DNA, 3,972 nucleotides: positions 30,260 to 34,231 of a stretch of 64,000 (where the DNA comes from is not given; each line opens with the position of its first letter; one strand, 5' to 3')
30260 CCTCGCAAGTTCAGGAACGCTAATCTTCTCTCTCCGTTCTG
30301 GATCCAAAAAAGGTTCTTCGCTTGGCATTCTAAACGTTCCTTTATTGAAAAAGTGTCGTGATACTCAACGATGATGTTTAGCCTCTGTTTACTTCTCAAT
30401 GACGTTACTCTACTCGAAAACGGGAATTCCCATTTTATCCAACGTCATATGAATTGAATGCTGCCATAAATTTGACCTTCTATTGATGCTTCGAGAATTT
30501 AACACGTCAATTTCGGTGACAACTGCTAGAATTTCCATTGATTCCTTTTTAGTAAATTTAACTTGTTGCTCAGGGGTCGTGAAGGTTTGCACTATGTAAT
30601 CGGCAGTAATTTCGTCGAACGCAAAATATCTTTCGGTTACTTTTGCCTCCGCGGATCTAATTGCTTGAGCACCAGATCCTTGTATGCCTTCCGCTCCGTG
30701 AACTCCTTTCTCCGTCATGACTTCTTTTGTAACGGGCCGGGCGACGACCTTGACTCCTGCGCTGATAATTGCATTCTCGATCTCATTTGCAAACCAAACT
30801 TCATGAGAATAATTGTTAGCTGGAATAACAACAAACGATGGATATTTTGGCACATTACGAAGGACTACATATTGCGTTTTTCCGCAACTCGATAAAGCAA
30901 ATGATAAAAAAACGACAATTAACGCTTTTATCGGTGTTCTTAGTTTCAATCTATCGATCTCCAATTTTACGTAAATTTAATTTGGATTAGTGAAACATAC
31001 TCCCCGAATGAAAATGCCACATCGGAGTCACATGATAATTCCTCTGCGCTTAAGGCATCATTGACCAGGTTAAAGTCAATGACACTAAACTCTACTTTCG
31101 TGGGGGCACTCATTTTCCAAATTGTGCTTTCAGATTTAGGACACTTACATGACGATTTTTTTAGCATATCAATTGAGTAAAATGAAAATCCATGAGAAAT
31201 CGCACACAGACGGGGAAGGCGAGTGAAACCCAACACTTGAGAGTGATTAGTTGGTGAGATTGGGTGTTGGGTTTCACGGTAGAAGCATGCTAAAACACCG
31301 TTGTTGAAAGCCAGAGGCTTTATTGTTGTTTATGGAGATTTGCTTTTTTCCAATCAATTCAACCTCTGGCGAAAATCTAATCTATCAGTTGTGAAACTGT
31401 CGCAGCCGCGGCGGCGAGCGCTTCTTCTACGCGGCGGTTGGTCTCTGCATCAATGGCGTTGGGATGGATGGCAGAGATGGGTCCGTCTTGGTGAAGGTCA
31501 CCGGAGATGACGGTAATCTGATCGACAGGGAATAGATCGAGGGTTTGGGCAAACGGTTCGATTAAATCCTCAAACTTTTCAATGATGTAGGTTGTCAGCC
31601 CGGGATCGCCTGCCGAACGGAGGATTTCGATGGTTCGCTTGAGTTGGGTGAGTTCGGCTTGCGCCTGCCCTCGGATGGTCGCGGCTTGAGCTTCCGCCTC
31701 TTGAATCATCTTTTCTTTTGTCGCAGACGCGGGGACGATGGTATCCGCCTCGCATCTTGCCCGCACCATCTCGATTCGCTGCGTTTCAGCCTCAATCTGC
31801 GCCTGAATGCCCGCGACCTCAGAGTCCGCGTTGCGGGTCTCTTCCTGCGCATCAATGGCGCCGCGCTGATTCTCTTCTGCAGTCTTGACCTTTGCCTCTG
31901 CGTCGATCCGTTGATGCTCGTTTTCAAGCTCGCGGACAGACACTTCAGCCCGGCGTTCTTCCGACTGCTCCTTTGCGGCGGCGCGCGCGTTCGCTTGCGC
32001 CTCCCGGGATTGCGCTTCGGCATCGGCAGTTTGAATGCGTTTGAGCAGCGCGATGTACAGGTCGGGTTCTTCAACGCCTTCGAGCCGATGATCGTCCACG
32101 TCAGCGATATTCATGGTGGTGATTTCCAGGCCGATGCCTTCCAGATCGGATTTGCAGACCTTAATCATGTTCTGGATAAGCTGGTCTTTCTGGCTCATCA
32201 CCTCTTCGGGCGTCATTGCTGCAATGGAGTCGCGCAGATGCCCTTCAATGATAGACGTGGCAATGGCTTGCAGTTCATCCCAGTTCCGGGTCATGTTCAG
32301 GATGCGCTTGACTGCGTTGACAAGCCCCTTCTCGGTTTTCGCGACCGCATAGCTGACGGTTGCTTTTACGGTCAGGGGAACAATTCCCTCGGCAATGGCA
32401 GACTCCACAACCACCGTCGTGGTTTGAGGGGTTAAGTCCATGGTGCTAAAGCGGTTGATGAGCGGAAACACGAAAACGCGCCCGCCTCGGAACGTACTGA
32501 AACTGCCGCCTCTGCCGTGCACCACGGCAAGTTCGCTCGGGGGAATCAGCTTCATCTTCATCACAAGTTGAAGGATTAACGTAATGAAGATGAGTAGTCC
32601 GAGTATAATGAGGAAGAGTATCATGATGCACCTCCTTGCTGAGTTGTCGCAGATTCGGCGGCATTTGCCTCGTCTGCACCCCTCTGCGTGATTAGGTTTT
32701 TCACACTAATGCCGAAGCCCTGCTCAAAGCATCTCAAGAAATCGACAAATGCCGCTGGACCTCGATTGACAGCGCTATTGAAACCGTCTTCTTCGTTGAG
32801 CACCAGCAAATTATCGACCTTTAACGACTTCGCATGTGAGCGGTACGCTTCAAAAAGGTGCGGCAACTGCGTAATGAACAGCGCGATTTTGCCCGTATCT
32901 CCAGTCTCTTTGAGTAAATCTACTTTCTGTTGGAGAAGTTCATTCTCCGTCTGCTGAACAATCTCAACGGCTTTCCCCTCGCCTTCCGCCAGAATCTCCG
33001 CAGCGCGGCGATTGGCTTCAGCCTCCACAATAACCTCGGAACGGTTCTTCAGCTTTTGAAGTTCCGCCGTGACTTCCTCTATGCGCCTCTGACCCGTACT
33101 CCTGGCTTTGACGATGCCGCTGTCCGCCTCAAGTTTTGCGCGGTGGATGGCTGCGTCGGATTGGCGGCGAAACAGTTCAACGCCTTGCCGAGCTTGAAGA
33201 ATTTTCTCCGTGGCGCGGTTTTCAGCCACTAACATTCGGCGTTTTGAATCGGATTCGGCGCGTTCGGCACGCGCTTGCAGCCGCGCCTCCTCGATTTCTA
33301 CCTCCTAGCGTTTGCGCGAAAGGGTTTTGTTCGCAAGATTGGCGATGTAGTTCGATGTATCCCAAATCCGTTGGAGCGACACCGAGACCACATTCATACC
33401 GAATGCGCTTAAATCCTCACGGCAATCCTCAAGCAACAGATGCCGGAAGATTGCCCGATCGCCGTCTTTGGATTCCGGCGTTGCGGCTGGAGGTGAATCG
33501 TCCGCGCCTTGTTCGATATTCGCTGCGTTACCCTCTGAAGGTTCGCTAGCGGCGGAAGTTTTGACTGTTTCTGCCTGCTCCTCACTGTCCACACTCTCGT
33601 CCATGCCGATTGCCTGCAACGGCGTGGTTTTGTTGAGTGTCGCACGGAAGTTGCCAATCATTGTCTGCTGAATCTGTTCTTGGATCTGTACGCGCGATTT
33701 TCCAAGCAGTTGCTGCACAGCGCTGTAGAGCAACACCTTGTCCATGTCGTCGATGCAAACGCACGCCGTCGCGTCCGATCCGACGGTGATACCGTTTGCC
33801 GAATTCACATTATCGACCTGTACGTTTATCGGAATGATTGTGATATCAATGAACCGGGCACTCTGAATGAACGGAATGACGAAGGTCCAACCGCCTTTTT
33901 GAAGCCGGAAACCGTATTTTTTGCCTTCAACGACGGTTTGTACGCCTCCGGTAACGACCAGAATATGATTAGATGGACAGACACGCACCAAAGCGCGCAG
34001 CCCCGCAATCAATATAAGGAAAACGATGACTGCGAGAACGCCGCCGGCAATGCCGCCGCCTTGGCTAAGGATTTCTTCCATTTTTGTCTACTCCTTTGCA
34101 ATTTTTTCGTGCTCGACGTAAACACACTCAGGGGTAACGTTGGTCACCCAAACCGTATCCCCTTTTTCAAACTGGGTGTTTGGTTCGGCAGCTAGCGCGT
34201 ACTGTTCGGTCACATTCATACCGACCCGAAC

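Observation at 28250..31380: AT-rich island of four unrecognisable genes bounded by a perfect 14-bp inverted repeat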

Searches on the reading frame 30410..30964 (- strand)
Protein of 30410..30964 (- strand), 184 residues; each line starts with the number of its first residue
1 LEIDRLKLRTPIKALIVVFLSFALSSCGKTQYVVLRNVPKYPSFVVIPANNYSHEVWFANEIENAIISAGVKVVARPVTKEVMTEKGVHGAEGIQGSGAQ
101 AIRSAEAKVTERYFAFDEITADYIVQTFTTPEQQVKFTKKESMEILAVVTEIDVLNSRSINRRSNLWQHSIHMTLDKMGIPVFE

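Call 7: search_protein_families(library=pfam, proteins=[window:30410-30964:-], max_evalue=0.1)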
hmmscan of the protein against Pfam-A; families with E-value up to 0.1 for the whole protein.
window:30410-30964:- (184 aa): 1 family
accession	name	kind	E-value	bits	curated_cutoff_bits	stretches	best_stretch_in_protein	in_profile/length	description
PF17775.7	YchJ_M-like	-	0.079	14.2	22.7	0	105-144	2-40/99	YchJ, middle NTF2-like domain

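Call 8: search_protein_families(library=ncbifam, proteins=[window:30410-30964:-], max_evalue=0.1)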
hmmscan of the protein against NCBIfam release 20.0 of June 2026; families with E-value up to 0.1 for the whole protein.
window:30410-30964:- (184 aa): 1 family
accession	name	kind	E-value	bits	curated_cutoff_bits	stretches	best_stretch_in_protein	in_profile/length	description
NF002486.0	PRK01752.1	equivalog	0.06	13.3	120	1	103-149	32-76/157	YchJ family protein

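Call 9: search_protein_families(library=padloc, proteins=[window:30410-30964:-], max_evalue=0.1)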
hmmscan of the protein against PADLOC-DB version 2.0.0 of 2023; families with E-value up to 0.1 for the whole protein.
window:30410-30964:- (184 aa): 0 families

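Call 13: find_encoding_contigs(protein=window:30410-30964:-, flank=10000, max_places=6)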
Protein window:30410-30964:- (184 aa): no gene with exactly this product is on record in the collection.

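Call 33: find_homologous_proteins(query=window:30410-30964:-, max_evalue=0.01)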
Query window:30410-30964:- (184 aa): 59 proteins with E <= 0.01 among 107 candidates.
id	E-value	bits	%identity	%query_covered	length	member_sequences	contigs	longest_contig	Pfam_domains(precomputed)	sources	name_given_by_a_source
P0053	1.7e-106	371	96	97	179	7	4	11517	-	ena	-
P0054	3.2e-95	334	88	96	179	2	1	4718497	-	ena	-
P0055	1.9e-86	306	82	96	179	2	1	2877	-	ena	-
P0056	4.4e-79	282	84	86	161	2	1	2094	-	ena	-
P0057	1.1e-72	261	77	92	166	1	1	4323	-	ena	-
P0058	1.8e-72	260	72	97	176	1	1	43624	-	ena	-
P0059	6.0e-71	255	71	98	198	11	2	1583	-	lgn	-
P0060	9.6e-70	252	73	92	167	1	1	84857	-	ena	-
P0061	3.6e-69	250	69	97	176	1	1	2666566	-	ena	-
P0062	4.2e-68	246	74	91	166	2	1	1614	-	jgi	jgi:hypothetical protein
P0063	2.4e-67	244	72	86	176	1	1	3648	-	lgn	-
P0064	3.9e-66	240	71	92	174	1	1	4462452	-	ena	-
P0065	3.3e-65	237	68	92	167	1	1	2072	-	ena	-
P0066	7.7e-65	236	69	91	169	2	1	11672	-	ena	-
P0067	1.9e-62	228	64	97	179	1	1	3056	-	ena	-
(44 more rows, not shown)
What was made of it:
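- The lipoprotein family has paralogues elsewhere in the same genomes (call 33).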

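Call 35: find_encoding_contigs(protein=P0054, flank=10000, max_places=3)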
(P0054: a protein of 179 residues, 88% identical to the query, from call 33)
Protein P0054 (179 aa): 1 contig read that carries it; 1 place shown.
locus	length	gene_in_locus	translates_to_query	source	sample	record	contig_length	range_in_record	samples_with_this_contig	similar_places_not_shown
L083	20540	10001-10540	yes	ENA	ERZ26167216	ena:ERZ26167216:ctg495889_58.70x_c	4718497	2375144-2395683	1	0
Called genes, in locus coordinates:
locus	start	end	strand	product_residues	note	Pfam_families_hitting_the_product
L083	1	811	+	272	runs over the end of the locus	PF00227:Proteasome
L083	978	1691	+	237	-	PF00227:Proteasome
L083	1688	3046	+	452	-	PF03136:Pup_ligase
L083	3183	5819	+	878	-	PF01326:PPDK_N, PF00391:PEP-utilizers, PF02896:PEP-utilizers_C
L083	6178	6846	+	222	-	-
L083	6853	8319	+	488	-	PF01145:Band_7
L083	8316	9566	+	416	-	PF01145:Band_7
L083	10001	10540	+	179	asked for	-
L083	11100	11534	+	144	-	PF03852:Vsr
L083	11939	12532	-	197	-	PF00694:Aconitase_C, PF27512:LeuD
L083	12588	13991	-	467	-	PF00330:Aconitase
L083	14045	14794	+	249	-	PF00160:Pro_isomerase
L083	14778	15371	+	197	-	PF00160:Pro_isomerase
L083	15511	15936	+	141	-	PF07883:Cupin_2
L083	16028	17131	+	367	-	PF02881:SRP54_N, PF00448:SRP54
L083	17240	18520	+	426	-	PF02844:GARS_N, PF01071:GARS_A, PF02843:GARS_C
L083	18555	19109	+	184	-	PF28438:RelA_RIS, PF10007:DUF2250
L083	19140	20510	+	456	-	PF01554:MatE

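Call 36: find_encoding_contigs(protein=P0053, flank=10000, max_places=4)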
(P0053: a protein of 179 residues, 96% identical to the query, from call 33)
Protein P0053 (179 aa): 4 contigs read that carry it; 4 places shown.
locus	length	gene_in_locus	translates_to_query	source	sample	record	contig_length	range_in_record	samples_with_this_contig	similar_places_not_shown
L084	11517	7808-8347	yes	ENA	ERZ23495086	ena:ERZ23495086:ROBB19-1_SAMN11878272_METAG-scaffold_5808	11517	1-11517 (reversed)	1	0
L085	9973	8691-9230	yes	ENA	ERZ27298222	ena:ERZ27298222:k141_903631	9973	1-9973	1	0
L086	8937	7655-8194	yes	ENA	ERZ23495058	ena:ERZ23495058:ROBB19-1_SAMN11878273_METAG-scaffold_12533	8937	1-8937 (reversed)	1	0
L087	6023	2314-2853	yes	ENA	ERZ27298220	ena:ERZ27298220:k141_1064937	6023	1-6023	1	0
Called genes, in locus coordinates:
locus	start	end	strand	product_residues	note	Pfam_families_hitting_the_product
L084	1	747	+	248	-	?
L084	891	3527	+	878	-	PF01326:PPDK_N, PF00391:PEP-utilizers, PF02896:PEP-utilizers_C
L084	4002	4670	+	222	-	-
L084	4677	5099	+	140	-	PF01145:Band_7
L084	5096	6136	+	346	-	-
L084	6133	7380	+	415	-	PF01145:Band_7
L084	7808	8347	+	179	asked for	-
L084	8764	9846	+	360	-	PF00145:DNA_methylase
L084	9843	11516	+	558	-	?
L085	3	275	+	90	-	?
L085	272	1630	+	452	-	PF03136:Pup_ligase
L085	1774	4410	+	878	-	PF01326:PPDK_N, PF00391:PEP-utilizers, PF02896:PEP-utilizers_C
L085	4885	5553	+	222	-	-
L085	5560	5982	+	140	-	PF01145:Band_7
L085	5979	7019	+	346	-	-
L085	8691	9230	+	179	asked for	-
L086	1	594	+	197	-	?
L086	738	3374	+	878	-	PF01326:PPDK_N, PF00391:PEP-utilizers, PF02896:PEP-utilizers_C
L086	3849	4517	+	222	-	-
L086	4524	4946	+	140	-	PF01145:Band_7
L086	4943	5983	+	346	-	-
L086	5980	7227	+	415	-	PF01145:Band_7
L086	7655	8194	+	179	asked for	-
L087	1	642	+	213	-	?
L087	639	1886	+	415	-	PF01145:Band_7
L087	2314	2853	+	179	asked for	-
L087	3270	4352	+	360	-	PF00145:DNA_methylase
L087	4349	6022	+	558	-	?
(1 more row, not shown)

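Call 53: search_solved_structures(query=A4, max_evalue=10)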
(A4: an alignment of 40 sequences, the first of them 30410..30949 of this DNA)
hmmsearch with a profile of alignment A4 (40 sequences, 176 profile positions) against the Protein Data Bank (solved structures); distinct sequences matched with E-value up to 10: 5.
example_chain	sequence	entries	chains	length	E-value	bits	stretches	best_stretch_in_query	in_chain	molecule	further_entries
3frp_G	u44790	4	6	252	0.37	13.4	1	38-99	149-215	Cobra venom factor gamma chain | Cobra venom factor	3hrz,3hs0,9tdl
2n2j_A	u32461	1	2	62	0.45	13.1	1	14-51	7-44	Epstein-Barr nuclear antigen 2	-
6yvd_C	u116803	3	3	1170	5.8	9.5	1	86-145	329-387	Structural maintenance of chromosomes protein 2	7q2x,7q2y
7qen_A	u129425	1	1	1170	5.8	9.5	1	86-145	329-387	Structural maintenance of chromosomes protein 2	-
6yvu_A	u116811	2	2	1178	5.9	9.5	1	86-145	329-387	Structural maintenance of chromosomes protein 2,Structural maintenance of chromosomes prot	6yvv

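Call 56: predict_structure(alignment_id=A4)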
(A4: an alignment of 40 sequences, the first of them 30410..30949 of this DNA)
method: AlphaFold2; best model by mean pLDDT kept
length: 179 residues; sequences in the alignment: 40
mean_pLDDT: 76.3   pTM: 0.62
mean pLDDT of the five models: 76.3, 76.1, 74.0, 70.9, 70.9
residues with pLDDT >= 90: 54; 70-90: 67; 50-70: 51; < 50: 7
segments of 3 or more residues with pLDDT < 50: 93-95
pLDDT, mean of each block of 10 residues (from residue 1): 61 67 56 83 87 92 90 76 57 50 69 89 88 94 85 57 89 85
secondary structure, 60 per line:
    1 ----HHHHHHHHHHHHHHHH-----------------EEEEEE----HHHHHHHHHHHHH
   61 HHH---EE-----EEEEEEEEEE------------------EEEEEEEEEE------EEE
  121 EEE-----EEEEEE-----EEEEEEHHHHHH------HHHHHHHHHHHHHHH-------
elements in order: H5-20 E38-43 H48-63 E74-83 E102-111 E118-123 E129-134 E140-145 H146-151 H158-172
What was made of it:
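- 30410..30949 (-): Envelope lipoprotein gene (179 aa). It is conserved directly downstream of the nfeD-flotillin operon across the clade. The AF2 model has pLDDT 76 (call 56).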

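Call 82: search_protein_families(library=pfam, alignment_id=A4, max_evalue=1)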
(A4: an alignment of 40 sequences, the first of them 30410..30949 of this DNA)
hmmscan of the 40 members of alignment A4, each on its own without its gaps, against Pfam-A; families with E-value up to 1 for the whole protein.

A. member 1, window:30410-30949:- (179 aa): 1 family
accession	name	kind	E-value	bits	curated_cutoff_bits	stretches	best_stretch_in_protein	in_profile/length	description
PF17775.7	YchJ_M-like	-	0.075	14.3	22.7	1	100-139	2-40/99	YchJ, middle NTF2-like domain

B. families by the number of members that match (of 40 scanned): 25 families
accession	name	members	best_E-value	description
PF17775.7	YchJ_M-like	24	0.0016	YchJ, middle NTF2-like domain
PF00201.24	UDPGT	4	0.023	UDP-glucoronosyl and UDP-glucosyl transferase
PF00997.23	Casein_kappa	4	0.025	Kappa casein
PF13627.12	LptM_cons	4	0.13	LPS-assembly lipoprotein LptM, conserved region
PF13036.11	LpoB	3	0.0088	Peptidoglycan-synthase activator LpoB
PF10045.14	DUF2280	2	0.013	Uncharacterized conserved protein (DUF2280)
PF08212.18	Lipocalin_2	2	0.057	Lipocalin-like domain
PF24051.1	DUF7355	1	0.0065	Domain of unknown function (DUF7355)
PF22341.1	GSPE_N1E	1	0.011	GSPII protein E, N1E domain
PF02073.20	Peptidase_M29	1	0.041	Thermophilic metalloprotease (M29)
PF07992.20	Pyr_redox_2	1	0.052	Pyridine nucleotide-disulphide oxidoreductase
PF20819.2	T4_Rnl1_C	1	0.073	T4 RNA ligase 1, C-terminal domain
PF25161.1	Menorin_C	1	0.08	Menorin C-terminal domain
PF24993.1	GNC1_N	1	0.099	Stalled ribosome sensor GCN1 N-terminal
PF05527.17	TNFAIP8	1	0.1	Tumor necrosis factor alpha-induced protein 8-like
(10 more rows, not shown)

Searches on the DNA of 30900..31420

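Call 42: search_rna_families(source=window, start=30900, end=31420, threshold=evalue, max_evalue=5)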
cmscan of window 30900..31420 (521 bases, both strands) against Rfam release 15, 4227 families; matches with E-value up to 5: 3.
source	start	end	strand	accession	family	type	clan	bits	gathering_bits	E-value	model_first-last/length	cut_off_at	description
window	31125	31193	-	RF01714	Ocean-V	Gene; sRNA;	-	16.9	75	1.1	1-72/72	no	Ocean-V RNA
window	31026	31066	-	RF01165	sn2317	Gene; snRNA; snoRNA; CD-box;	-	16.6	50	3.3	1-70/70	no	Small nucleolar RNA sn2317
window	30900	30962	+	RF04082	mir-54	Gene; miRNA;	-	15.4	70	4.1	25-88/88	5'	mir-54 microRNA precursor family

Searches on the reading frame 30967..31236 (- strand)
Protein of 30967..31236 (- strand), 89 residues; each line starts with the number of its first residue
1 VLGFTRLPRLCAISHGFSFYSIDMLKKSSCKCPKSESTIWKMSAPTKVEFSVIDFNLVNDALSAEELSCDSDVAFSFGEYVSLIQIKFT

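Call 7: search_protein_families(library=pfam, proteins=[window:30967-31236:-], max_evalue=0.1)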
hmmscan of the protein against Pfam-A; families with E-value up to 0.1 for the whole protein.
window:30967-31236:- (89 aa): 0 families

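Call 8: search_protein_families(library=ncbifam, proteins=[window:30967-31236:-], max_evalue=0.1)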
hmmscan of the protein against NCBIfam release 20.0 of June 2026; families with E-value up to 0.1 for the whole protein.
window:30967-31236:- (89 aa): 0 families

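Call 9: search_protein_families(library=padloc, proteins=[window:30967-31236:-], max_evalue=0.1)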
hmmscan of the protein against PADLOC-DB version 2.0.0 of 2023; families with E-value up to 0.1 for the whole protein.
window:30967-31236:- (89 aa): 0 families

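Call 34: find_homologous_proteins(query=window:30967-31236:-, max_evalue=0.1)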
Query window:30967-31236:-: no candidate shares three 5-residue words with the query. No homologue found.
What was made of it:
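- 30967..31236 (-): The "89-aa ORF". It is not a gene. It lies in a conserved spacer that contains a relic of the 3' end of a trypsin-like protease gene. No homologue was found (call 34).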

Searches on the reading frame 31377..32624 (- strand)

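Call 7: search_protein_families(library=pfam, proteins=[window:31377-32624:-], max_evalue=0.1)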
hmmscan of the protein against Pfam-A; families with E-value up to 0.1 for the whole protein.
window:31377-32624:- (415 aa): 2 families
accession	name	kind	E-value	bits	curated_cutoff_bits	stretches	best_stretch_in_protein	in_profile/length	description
PF01145.31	Band_7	-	4.6e-17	63.1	23.6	1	27-213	3-174/176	SPFH domain / Band 7 family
PF08921.16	DUF1904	-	0.053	14.3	24.1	0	134-173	6-45/108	Domain of unknown function (DUF1904)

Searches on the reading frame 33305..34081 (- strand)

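Call 7: search_protein_families(library=pfam, proteins=[window:33305-34081:-], max_evalue=0.1)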
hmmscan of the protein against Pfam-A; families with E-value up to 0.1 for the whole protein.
window:33305-34081:- (258 aa): 1 family
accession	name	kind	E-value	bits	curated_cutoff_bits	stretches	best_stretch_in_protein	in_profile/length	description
PF01145.31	Band_7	-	1.6e-16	61.3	23.6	1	36-256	4-162/176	SPFH domain / Band 7 family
